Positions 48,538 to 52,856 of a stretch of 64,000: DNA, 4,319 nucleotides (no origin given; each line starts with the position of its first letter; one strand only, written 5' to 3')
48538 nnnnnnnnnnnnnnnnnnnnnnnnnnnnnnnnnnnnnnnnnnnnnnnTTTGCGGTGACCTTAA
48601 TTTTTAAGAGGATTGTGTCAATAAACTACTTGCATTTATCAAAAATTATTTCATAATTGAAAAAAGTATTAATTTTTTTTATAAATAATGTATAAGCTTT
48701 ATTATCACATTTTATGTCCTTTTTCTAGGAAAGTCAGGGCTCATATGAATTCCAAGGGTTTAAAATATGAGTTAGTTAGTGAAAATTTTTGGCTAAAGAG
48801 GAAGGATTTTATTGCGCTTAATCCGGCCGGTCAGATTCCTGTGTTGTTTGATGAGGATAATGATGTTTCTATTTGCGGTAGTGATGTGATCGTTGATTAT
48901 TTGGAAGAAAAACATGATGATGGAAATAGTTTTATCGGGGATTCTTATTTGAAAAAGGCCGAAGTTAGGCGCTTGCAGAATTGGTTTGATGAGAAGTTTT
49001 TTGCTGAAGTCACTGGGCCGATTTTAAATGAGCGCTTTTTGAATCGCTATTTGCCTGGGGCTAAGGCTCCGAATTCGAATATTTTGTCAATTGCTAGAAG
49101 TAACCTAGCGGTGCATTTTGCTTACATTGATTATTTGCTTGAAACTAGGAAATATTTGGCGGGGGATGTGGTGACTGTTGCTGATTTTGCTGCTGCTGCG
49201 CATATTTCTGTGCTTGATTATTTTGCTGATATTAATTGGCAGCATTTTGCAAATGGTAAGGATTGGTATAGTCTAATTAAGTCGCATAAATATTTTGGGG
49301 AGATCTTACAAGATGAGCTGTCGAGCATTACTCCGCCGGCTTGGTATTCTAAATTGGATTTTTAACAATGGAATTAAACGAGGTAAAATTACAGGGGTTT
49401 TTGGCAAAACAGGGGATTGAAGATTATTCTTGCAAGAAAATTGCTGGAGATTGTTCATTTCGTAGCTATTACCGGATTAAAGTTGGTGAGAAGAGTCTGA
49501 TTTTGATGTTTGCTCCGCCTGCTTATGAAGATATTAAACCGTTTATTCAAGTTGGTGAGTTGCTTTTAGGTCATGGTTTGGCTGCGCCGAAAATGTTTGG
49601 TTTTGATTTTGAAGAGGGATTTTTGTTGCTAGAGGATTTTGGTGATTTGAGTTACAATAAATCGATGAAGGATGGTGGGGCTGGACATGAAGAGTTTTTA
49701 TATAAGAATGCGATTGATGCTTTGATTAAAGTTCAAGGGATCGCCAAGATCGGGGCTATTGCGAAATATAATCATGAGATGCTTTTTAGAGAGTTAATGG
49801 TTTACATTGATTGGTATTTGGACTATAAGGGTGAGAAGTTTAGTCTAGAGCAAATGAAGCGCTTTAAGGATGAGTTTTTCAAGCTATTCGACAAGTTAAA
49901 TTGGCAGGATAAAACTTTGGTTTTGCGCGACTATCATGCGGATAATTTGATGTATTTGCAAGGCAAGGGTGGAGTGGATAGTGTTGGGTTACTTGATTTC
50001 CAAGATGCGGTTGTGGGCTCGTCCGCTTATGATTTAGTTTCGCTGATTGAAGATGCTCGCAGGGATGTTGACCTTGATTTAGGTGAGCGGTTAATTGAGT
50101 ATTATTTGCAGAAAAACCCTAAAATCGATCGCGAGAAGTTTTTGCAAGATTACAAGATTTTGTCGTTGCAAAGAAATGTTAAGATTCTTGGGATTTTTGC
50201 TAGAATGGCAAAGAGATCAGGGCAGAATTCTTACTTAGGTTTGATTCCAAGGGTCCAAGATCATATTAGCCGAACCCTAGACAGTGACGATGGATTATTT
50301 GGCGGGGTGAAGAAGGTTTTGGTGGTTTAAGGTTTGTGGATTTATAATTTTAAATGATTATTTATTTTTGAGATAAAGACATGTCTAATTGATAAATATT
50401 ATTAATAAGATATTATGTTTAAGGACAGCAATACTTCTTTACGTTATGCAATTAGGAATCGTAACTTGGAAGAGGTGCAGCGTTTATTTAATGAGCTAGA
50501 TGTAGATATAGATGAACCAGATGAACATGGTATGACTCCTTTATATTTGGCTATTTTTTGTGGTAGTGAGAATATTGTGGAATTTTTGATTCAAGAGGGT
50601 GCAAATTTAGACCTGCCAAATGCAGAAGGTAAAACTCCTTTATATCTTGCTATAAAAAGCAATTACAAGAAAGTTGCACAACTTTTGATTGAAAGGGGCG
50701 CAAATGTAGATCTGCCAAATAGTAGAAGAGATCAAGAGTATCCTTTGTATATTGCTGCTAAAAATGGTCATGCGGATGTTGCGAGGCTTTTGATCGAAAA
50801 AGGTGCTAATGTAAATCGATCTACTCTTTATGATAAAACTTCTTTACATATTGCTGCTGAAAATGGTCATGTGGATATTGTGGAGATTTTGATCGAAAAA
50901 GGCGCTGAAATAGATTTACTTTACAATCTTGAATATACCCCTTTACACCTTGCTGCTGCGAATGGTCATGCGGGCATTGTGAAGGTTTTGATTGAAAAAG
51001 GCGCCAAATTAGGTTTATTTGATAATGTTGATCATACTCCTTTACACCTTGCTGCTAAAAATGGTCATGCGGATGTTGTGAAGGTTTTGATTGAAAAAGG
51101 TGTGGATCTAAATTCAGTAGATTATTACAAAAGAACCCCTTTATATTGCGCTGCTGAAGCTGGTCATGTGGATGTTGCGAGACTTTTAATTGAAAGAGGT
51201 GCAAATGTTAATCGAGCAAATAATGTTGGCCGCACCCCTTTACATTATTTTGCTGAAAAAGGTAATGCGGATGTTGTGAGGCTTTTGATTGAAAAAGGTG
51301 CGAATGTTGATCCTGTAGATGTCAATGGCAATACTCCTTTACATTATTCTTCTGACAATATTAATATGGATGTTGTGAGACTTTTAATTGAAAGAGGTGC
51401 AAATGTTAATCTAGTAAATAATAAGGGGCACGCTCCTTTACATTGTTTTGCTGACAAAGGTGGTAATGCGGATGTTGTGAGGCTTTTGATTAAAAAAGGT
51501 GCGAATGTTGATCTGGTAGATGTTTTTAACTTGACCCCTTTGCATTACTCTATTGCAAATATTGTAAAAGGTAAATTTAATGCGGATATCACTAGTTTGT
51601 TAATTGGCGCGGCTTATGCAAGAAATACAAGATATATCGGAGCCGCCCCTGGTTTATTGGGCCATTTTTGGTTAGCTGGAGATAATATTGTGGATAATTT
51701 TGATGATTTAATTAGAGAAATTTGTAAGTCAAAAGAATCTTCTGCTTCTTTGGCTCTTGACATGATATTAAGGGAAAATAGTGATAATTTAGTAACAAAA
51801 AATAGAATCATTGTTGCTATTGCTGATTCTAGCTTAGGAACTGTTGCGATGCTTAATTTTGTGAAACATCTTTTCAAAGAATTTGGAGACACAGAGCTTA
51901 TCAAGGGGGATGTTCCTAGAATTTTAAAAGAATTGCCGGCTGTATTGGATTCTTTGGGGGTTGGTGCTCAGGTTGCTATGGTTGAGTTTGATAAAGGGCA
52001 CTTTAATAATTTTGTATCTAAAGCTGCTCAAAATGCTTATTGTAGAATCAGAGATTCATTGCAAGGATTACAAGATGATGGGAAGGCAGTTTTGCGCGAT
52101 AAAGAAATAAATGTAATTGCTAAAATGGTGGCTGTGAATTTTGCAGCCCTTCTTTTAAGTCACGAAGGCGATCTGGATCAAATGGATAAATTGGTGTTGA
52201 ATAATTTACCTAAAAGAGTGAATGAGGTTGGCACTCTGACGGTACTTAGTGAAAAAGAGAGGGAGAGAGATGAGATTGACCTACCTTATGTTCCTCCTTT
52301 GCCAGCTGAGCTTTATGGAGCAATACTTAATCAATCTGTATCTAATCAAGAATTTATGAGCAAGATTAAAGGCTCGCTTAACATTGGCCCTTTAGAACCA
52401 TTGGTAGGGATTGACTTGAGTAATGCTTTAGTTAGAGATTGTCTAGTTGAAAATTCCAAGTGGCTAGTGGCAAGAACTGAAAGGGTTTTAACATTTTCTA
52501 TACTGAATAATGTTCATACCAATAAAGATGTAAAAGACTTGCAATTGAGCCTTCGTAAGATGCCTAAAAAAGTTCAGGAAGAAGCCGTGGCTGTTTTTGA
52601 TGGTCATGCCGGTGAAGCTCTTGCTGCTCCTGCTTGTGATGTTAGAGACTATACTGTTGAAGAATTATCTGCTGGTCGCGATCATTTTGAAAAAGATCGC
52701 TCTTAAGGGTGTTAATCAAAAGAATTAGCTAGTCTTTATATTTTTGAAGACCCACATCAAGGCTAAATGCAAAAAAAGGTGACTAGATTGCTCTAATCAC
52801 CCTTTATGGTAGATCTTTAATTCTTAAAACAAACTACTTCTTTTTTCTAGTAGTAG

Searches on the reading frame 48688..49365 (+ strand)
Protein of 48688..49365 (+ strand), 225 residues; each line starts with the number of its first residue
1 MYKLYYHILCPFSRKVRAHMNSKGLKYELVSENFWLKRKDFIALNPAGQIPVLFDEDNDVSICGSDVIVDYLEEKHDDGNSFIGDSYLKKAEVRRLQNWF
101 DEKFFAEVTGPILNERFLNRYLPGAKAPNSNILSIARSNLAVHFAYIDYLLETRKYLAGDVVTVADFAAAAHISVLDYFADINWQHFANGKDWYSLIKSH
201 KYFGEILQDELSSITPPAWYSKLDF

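Call 8: search_protein_families(library=pfam, proteins=[window:48688-49365:+], max_evalue=0.01)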
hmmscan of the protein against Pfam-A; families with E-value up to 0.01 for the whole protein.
window:48688-49365:+ (225 aa): 6 families
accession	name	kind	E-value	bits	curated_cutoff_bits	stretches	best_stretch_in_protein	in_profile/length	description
PF13417.12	GST_N_3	-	4.4e-16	59.4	22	1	4-77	1-72/75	Glutathione S-transferase, N-terminal domain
PF13409.12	GST_N_2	-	5.6e-16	59.4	25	1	10-74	2-69/70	Glutathione S-transferase, N-terminal domain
PF02798.26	GST_N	-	2.4e-10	41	20.9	1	2-73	3-75/76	Glutathione S-transferase, N-terminal domain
PF00043.30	GST_C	-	0.00063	20.4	20.7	1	136-175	27-66/93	Glutathione S-transferase, C-terminal domain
PF14497.11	GST_C_3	-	0.0022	18.6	21.6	1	137-199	28-93/104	Glutathione S-transferase, C-terminal domain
PF10568.15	Tom37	-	0.005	17.6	25.1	0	43-80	24-57/124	Outer mitochondrial membrane transport complex protein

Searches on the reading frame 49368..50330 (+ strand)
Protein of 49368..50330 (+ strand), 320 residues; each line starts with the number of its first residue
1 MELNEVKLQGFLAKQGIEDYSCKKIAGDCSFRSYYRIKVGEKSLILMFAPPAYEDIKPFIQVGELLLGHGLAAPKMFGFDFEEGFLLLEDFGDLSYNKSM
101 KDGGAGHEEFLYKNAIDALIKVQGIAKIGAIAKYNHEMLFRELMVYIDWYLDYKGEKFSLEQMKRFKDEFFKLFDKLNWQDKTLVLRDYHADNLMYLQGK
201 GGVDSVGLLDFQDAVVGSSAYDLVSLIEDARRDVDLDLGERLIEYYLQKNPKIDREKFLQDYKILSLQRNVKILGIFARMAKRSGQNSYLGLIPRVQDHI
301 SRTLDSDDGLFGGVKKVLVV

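Call 8: search_protein_families(library=pfam, proteins=[window:49368-50330:+], max_evalue=0.01)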
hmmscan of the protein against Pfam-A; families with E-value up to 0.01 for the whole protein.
window:49368-50330:+ (320 aa): 2 families
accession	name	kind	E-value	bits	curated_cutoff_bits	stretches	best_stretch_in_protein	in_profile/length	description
PF01636.29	APH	-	7.2e-21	75.5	23.2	1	22-251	2-231/239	Phosphotransferase enzyme family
PF02958.26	EcKL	-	2e-08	34.4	22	1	148-248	180-283/294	Ecdysteroid kinase-like family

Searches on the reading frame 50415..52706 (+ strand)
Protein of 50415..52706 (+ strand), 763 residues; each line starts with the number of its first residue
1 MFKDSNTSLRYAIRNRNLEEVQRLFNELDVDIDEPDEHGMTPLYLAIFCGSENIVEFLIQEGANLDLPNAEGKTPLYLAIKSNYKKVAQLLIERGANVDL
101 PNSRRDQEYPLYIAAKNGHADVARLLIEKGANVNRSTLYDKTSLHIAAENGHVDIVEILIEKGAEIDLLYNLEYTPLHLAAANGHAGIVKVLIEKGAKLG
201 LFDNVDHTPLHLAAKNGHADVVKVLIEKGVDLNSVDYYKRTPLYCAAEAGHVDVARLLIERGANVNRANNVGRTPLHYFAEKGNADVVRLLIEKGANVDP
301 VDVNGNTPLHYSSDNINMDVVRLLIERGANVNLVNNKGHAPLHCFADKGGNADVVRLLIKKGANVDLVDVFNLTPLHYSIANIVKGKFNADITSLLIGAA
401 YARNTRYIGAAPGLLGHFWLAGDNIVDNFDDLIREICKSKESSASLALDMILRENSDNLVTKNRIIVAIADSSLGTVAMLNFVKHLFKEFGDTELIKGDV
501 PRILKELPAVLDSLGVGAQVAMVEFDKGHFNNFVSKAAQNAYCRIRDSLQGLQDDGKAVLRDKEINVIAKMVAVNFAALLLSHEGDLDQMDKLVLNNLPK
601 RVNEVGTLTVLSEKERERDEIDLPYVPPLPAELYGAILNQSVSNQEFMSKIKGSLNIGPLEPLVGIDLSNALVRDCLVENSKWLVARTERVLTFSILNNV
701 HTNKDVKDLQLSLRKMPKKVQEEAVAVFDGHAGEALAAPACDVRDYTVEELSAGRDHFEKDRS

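Call 8: search_protein_families(library=pfam, proteins=[window:50415-52706:+], max_evalue=0.01)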
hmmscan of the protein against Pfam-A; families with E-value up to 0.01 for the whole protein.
window:50415-52706:+ (763 aa): 9 families
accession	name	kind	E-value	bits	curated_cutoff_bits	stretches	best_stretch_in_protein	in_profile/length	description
PF12796.13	Ank_2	-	1.2e-94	311.5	27.3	6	177-268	1-89/90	Ankyrin repeats (3 copies)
PF00023.36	Ank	-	8.9e-92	296.1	21.1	10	207-236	3-32/33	Ankyrin repeat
PF13637.12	Ank_4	-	8.7e-76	248.6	22.7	10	210-259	1-50/50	Ankyrin repeats (many copies)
PF13606.12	Ank_3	-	1.2e-69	221.3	22.3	9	207-233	3-29/30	Ankyrin repeat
PF13857.12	Ank_5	-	1.9e-60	200.6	27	8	225-278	1-55/56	Ankyrin repeats (many copies)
PF24521.3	Ank_KRIT1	-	8.9e-21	74.6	80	3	167-262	11-108/149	KRIT1 ankyrin-repeats domain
PF23745.1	ANK_LRRK2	-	9.9e-11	42.1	27.5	0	114-166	38-90/130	LRRK2 ANK repeat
PF02602.20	HEM4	-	0.00018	21.2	27.5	0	104-141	113-150/231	Uroporphyrinogen-III synthase HemD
PF01458.23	SUFBD_core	-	0.00027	20.9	27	0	151-234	9-89/232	SUF system FeS cluster assembly, SufBD core domain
